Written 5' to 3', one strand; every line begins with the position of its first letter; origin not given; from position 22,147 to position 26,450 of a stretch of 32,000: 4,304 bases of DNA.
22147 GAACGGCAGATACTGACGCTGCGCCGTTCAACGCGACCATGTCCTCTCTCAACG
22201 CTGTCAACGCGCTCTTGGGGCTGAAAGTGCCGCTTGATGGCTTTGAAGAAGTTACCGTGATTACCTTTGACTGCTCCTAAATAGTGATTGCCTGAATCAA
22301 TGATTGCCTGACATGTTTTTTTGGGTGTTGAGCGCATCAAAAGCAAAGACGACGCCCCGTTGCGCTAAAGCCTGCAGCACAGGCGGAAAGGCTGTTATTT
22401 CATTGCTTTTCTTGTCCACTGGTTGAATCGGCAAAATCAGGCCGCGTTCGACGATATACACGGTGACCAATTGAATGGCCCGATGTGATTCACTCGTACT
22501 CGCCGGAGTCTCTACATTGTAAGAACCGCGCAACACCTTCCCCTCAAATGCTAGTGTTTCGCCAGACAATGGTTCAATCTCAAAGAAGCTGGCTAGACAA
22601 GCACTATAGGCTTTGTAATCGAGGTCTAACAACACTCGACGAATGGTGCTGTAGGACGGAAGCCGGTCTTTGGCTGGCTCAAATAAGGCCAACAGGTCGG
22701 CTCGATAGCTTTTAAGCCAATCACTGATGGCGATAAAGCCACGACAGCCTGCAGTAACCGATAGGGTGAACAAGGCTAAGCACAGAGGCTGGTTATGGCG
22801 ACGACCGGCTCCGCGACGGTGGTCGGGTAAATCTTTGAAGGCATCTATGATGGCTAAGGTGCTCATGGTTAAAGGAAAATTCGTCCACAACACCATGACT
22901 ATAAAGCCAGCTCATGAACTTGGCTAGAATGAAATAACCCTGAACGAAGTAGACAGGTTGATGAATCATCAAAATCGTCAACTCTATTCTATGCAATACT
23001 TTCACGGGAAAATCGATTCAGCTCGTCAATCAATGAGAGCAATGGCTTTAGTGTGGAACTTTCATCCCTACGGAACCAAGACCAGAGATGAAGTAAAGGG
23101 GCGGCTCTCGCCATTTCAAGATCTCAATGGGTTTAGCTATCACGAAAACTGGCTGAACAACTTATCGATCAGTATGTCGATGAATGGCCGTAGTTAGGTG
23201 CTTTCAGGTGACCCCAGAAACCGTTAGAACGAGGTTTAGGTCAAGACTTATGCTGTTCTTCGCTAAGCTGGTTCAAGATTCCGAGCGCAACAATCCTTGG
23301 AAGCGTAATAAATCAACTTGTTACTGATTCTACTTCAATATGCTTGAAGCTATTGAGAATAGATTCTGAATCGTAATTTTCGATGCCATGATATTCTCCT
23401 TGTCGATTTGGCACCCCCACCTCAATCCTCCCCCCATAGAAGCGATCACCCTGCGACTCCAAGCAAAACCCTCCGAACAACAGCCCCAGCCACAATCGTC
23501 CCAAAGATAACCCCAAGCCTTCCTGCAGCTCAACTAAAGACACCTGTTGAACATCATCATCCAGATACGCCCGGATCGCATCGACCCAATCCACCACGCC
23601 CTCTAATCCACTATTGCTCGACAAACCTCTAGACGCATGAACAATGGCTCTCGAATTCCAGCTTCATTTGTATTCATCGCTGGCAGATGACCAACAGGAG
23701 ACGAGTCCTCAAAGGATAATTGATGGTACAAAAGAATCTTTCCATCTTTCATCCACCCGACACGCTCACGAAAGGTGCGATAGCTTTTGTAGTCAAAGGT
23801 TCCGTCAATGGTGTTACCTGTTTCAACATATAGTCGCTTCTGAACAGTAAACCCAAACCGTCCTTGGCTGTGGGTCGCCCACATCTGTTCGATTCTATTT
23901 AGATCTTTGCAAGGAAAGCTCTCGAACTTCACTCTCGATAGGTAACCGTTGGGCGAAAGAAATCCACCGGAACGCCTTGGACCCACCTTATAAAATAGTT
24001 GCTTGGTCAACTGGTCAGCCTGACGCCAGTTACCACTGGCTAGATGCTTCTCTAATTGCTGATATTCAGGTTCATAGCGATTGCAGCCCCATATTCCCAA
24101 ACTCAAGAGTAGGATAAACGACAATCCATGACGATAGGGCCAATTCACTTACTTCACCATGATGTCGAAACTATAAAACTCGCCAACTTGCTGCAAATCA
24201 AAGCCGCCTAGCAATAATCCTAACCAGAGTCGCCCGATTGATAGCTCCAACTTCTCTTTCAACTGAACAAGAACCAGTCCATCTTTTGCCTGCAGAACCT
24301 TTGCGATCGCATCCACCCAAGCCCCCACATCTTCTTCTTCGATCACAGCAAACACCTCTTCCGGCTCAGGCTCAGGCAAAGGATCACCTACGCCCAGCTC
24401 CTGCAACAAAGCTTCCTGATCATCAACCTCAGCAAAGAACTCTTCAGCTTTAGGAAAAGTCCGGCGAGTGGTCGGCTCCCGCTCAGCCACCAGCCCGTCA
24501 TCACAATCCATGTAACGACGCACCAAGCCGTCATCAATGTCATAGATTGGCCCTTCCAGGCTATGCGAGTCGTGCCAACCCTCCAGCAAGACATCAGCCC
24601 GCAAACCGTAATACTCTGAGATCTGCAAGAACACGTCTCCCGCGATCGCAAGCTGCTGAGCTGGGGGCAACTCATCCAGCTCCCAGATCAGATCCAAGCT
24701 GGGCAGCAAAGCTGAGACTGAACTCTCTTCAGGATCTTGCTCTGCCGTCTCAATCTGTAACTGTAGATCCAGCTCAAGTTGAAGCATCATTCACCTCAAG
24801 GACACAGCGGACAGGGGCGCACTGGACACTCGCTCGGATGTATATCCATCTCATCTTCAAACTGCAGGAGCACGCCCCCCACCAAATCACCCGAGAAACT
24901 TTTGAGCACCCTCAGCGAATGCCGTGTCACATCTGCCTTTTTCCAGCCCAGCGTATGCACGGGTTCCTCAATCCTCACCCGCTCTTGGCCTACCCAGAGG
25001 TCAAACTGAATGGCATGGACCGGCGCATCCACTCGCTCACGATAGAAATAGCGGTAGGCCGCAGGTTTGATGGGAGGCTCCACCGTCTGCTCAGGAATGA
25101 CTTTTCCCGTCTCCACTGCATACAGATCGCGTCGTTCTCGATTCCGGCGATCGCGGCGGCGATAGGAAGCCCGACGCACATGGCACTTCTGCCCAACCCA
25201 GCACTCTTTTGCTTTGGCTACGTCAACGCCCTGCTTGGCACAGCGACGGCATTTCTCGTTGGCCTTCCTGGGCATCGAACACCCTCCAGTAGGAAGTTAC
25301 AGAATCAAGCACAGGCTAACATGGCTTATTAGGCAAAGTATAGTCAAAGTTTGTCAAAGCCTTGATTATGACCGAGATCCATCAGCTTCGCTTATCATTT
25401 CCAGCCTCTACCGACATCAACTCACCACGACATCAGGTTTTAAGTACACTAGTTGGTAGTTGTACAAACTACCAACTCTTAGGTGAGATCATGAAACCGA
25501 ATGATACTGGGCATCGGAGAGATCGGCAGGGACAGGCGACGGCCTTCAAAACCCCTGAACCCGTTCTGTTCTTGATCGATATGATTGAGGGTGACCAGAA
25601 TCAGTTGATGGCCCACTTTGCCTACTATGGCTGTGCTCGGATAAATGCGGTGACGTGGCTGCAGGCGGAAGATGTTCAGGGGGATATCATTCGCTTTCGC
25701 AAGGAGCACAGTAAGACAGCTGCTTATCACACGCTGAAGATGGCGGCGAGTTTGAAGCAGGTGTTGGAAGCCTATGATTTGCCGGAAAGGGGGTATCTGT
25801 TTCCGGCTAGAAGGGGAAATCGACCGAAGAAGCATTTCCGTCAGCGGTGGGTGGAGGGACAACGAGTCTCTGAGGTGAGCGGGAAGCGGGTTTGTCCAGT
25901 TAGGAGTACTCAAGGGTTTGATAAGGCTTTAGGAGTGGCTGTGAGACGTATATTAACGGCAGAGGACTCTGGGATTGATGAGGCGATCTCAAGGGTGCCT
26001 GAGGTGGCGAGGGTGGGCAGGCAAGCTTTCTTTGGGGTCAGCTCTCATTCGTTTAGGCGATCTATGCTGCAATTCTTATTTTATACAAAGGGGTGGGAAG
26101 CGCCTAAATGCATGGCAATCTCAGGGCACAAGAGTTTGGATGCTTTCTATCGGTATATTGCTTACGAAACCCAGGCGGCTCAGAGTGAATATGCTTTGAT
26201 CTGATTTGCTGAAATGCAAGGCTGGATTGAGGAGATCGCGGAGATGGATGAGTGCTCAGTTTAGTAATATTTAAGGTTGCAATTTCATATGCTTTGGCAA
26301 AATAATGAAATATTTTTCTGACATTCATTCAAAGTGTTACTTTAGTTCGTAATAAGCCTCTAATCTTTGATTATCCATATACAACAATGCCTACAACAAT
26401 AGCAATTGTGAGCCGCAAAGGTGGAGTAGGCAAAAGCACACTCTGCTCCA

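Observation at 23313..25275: Compact four-gene operon of unknowns next to a recombinase: Zn-ribbon/Arg-rich protein, acidic protein, GUN4-like lipoprotein, small paralog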

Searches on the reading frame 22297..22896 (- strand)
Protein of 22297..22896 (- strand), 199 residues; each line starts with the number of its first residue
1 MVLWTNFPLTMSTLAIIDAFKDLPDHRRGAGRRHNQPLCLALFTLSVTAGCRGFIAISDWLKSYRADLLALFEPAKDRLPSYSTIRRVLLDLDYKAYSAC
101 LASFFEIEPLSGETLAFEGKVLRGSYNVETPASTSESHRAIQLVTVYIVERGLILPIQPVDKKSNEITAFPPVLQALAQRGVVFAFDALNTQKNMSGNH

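Call 29: search_protein_families(library=pfam, proteins=[window:22297-22896:-], max_evalue=0.001)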
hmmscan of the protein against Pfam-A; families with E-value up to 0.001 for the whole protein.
window:22297-22896:- (199 aa): 1 family
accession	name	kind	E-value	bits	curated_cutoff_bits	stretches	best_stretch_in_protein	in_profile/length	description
PF13808.11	DDE_Tnp_1_assoc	-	5.3e-18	65.3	32.3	1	18-104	2-87/88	DDE_Tnp_1-associated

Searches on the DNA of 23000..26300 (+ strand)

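Call 5: search_dna_similar(query=window:23000-26300:+, collection=plasmids, mode=distant, max_rows=20)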
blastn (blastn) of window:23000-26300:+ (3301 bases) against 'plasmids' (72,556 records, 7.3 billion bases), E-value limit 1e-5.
Records with a match: 12; places in all: 12; records where one place covers at least 80% of the query: 0.
Best place of each record, by identity: 80-90% 4; 60-80% 8.
By first word of the organism name: Acaryochloris 12.
By predicted mobility (MOB-suite, as given by PLSDB): conjugative 7; non-mobilizable 4; mobilizable 1.
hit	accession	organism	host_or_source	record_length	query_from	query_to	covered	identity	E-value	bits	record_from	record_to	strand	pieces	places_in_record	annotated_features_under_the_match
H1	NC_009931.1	Acaryochloris marina MBIC11017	-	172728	1927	2258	10%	69.6%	1e-24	123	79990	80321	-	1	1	hypothetical protein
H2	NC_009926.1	Acaryochloris marina MBIC11017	-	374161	1927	2258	10%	69.2%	1e-24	124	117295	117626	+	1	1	hypothetical protein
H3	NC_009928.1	Acaryochloris marina MBIC11017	-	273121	1927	2258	10%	69.2%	1e-24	124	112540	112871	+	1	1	hypothetical protein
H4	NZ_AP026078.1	Acaryochloris marina MBIC10699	cell culture,Ascidian, Diplosoma similis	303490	1927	2258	10%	69.2%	1e-24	124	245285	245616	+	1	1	hypothetical protein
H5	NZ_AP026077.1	Acaryochloris marina MBIC10699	cell culture,Ascidian, Diplosoma similis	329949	1927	2258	10%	68.9%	1e-23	120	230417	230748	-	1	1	hypothetical protein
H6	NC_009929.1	Acaryochloris marina MBIC11017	-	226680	1927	2258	10%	67.8%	9e-20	107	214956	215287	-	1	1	hypothetical protein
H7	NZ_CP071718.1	Acaryochloris sp. 'Moss Beach'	culture,intertidal zone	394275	1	234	7%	80.5%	3e-51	212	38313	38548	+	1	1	hypothetical protein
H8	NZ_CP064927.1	Acaryochloris marina S15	cell culture,surface of Pikea pinnata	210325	1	235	7%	79.3%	2e-47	200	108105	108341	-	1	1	none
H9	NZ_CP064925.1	Acaryochloris marina S15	cell culture,surface of Pikea pinnata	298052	116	234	4%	83.5%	4e-24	122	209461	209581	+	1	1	none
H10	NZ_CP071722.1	Acaryochloris sp. 'Moss Beach'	culture,intertidal zone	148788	122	232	3%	77.9%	1e-12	85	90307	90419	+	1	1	none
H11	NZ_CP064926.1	Acaryochloris marina S15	cell culture,surface of Pikea pinnata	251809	153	234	2%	80.2%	2e-8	70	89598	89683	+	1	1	hypothetical protein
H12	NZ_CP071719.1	Acaryochloris sp. 'Moss Beach'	culture,intertidal zone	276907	153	234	2%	80.2%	2e-8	70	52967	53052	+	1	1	hypothetical protein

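Call 7: get_annotated_region(hit=H2, flank=6000)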
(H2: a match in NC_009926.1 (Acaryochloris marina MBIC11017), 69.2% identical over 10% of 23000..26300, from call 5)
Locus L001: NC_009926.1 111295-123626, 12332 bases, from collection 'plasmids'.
description: Acaryochloris marina MBIC11017 plasmid pREB1, complete sequence
organism: Acaryochloris marina MBIC11017 (NCBI taxid 329726)
taxonomy: Bacteria; Cyanobacteriota; Cyanophyceae; Acaryochloridales; Acaryochloridaceae; Acaryochloris; Acaryochloris marina; Acaryochloris marina MBIC11017
host: -; source: -; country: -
typing (MOB-suite, as given by PLSDB): conjugative; replicon rep_cluster_1522; relaxase MOBF; mating-pair formation MPF_T
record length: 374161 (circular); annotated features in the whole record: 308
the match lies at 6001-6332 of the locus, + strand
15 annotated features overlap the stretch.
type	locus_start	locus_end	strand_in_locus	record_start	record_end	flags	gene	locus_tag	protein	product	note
CDS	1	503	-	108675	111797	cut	-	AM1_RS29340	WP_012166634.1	efflux RND transporter permease subunit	-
CDS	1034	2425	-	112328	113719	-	-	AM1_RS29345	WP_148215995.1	isochorismate synthase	GO:0009234 - menaquinone biosynthetic process [Evidence IEA]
CDS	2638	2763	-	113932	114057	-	-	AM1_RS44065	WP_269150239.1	hypothetical protein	-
CDS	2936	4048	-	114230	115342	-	-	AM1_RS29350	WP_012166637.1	alkene reductase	-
CDS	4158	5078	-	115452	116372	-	-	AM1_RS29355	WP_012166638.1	DUF4351 domain-containing protein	-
CDS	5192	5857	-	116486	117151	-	-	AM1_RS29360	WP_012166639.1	hypothetical protein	-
CDS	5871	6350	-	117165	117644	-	-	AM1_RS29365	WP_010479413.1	hypothetical protein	-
CDS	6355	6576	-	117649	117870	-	-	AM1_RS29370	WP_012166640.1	type II toxin-antitoxin system HicB family antitoxin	-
CDS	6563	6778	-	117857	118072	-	-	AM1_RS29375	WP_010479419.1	type II toxin-antitoxin system HicA family toxin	-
CDS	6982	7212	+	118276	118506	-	-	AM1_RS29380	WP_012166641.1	type II toxin-antitoxin system Phd/YefM family antitoxin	-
CDS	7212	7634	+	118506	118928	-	-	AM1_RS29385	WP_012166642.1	type II toxin-antitoxin system VapC family toxin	-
CDS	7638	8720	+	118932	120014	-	-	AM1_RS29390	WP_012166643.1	tyrosine-type recombinase/integrase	GO:0015074 - DNA integration [Evidence IEA]; GO:0006310 - DNA recombination [Evidence IEA]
CDS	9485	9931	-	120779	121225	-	-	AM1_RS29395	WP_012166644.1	CopD family protein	-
CDS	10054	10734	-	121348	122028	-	-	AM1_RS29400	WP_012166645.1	alternative oxidase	-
CDS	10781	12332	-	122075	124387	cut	-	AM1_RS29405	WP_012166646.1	nitric-oxide reductase large subunit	-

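Call 8: get_annotated_region(hit=H1, flank=6000)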
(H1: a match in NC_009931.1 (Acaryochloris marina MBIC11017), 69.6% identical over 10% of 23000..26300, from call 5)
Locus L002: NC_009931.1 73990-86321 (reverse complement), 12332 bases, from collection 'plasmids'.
description: Acaryochloris marina MBIC11017 plasmid pREB6, complete sequence
organism: Acaryochloris marina MBIC11017 (NCBI taxid 329726)
taxonomy: Bacteria; Cyanobacteriota; Cyanophyceae; Acaryochloridales; Acaryochloridaceae; Acaryochloris; Acaryochloris marina; Acaryochloris marina MBIC11017
host: -; source: -; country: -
typing (MOB-suite, as given by PLSDB): conjugative; relaxase MOBF; mating-pair formation MPF_T
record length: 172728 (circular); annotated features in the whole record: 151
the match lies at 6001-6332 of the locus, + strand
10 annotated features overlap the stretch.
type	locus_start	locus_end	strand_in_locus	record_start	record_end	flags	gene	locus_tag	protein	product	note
CDS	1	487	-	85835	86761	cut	-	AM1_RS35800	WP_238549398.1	M48 family metallopeptidase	-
CDS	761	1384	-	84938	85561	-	-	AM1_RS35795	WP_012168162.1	hypothetical protein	-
CDS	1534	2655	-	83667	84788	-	-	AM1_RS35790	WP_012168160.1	alkene reductase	-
CDS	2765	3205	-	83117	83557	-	-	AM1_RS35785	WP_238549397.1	DUF4351 domain-containing protein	-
CDS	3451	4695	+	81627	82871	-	-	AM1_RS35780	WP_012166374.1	ISL3-like element ISAcma10 family transposase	-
CDS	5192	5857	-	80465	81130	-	-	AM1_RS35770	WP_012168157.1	hypothetical protein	-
CDS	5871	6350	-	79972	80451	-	-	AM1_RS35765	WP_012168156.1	hypothetical protein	-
CDS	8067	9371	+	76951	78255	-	-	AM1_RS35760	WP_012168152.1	serine/threonine-protein kinase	GO:0006468 - protein phosphorylation [Evidence IEA]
CDS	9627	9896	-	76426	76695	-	-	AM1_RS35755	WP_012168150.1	YlxR family protein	-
CDS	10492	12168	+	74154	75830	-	metG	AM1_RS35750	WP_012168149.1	methionine--tRNA ligase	GO:0006431 - methionyl-tRNA aminoacylation [Evidence IEA]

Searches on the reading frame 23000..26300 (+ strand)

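Call 84: search_protein_families(library=pfam, proteins=[L001:5192-5857:-], max_evalue=0.01)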
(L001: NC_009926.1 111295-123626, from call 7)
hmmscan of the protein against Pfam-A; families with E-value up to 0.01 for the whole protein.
L001:5192-5857:- (221 aa): 0 families

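Call 97: search_protein_families(library=ncbifam, proteins=[L001:7638-8720:+], max_evalue=0.001)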
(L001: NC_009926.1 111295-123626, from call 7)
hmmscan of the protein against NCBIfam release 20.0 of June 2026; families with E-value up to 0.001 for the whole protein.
L001:7638-8720:+ (360 aa): 9 families
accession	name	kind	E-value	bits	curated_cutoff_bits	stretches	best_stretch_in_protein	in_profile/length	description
TIGR02224.1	recomb_XerC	equivalog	1.2e-31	110.2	335.15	1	41-331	14-276/295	tyrosine recombinase XerC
NF040815.2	recomb_XerA_Arch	equivalog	2.2e-26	93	220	1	39-336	11-258/263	site-specific tyrosine recombinase/integron integrase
NF001399.0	PRK00283.1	subfamily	1.4e-25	90.2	279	1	105-331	57-282/300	tyrosine recombinase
TIGR02225.1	recomb_XerD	equivalog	2e-25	89.7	329.6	1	106-335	48-278/290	site-specific tyrosine recombinase XerD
NF003462.0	PRK05084.1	equivalog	2.5e-17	62.6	267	1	177-344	190-356/360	tyrosine recombinase XerS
NF002331.0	PRK01287.1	subfamily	9.7e-15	54.4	371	1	167-330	147-310/365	site-specific tyrosine recombinase XerC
NF007371.0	PRK09871.1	subfamily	8.2e-14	51.6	222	1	160-325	5-167/198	tyrosine-type DNA invertase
NF007370.0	PRK09870.1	subfamily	8.8e-11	41.8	221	1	179-329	29-176/200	tyrosine-type DNA invertase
TIGR02249.1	integrase_gron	subfamily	6e-07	29.1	265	1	270-334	239-302/315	integron integrase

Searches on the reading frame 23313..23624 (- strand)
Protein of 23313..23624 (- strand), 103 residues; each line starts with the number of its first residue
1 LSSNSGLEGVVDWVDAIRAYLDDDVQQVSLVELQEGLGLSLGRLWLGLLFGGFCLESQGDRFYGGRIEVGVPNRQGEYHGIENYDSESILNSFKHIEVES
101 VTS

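Call 3: search_protein_families(library=pfam, proteins=[window:23313-23624:-], max_evalue=0.1)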
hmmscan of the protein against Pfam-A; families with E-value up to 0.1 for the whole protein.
window:23313-23624:- (103 aa): 0 families

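Call 42: search_dna_similar(query=window:23313-23624:-, collection=plasmids, mode=protein, max_rows=40, max_evalue=0.01)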
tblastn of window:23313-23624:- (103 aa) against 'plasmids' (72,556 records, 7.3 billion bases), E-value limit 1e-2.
No match.
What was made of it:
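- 23313..23624 (-): P4: 103-aa (or 93-aa) ORF. It is the C-terminal winged-helix domain of a P2 paralog plus an unrelated tail of about 30 aa. It is probably a gene remnant. No tblastn hit in plasmids (call 42).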

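Call 56: search_protein_families(library=ncbifam, proteins=[window:23313-23624:-], max_evalue=0.1)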
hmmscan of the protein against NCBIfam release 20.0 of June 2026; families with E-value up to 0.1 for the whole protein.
window:23313-23624:- (103 aa): 0 families

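Call 58: search_protein_families(library=padloc, proteins=[window:23313-23624:-], max_evalue=0.1)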
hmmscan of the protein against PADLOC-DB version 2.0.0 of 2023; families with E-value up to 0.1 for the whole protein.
window:23313-23624:- (103 aa): 0 families

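Call 61: search_protein_families(library=phrogs, proteins=[window:23313-23624:-], max_evalue=0.1)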
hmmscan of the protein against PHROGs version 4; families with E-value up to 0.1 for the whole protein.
window:23313-23624:- (103 aa): 0 families

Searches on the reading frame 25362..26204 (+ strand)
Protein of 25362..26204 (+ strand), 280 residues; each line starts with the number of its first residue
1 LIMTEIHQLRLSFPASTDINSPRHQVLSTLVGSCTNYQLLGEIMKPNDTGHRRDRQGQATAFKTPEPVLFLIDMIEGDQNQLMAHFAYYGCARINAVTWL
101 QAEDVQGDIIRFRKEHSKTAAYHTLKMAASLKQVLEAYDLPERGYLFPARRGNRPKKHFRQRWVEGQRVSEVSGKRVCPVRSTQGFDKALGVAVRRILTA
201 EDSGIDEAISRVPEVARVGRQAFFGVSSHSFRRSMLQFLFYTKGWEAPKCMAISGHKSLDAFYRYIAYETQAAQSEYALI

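Call 3: search_protein_families(library=pfam, proteins=[window:25362-26204:+], max_evalue=0.1)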
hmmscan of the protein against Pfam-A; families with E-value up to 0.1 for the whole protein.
window:25362-26204:+ (280 aa): 1 family
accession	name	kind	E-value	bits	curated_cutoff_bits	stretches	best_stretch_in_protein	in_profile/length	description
PF00589.27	Phage_integrase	-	0.0001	22.5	27.1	0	79-156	23-106/172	Phage integrase family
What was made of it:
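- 25491..26204 (+): Short (237-aa) tyrosine recombinase, divergent from P1. Pfam Phage_integrase gives a partial hit at 1e-4 (call 3).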

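Call 56: search_protein_families(library=ncbifam, proteins=[window:25491-26204:+], max_evalue=0.1)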
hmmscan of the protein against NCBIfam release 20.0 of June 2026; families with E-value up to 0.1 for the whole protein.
window:25491-26204:+ (237 aa): 1 family
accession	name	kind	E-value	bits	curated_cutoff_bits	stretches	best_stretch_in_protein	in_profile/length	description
NF040815.2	recomb_XerA_Arch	equivalog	0.0089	15.6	220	0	175-234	203-263/263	site-specific tyrosine recombinase/integron integrase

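Call 58: search_protein_families(library=padloc, proteins=[window:25491-26204:+], max_evalue=0.1)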
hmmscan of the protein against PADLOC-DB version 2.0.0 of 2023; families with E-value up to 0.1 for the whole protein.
window:25491-26204:+ (237 aa): 1 family
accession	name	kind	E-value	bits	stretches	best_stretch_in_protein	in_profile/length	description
PDLC00275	PtuA1|PtuA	-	0.021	12.2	1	28-94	46-107/348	AAA ATPase domain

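Call 61: search_protein_families(library=phrogs, proteins=[window:25491-26204:+], max_evalue=0.1)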
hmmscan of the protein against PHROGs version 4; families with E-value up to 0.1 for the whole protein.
window:25491-26204:+ (237 aa): 2 families
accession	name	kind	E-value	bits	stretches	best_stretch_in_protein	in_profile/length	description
phrog_216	-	integration and excision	1e-12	48.8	1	33-232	69-231/301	integrase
phrog_1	-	integration and excision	1.5e-08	35.4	1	29-224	280-434/611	integrase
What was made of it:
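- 25491..26204 (+): PHROG integrase 1e-12 (call 61).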

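Call 97: search_protein_families(library=ncbifam, proteins=[window:25491-26204:+], max_evalue=0.001)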
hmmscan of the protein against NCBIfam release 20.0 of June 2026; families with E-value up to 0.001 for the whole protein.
window:25491-26204:+ (237 aa): 0 families
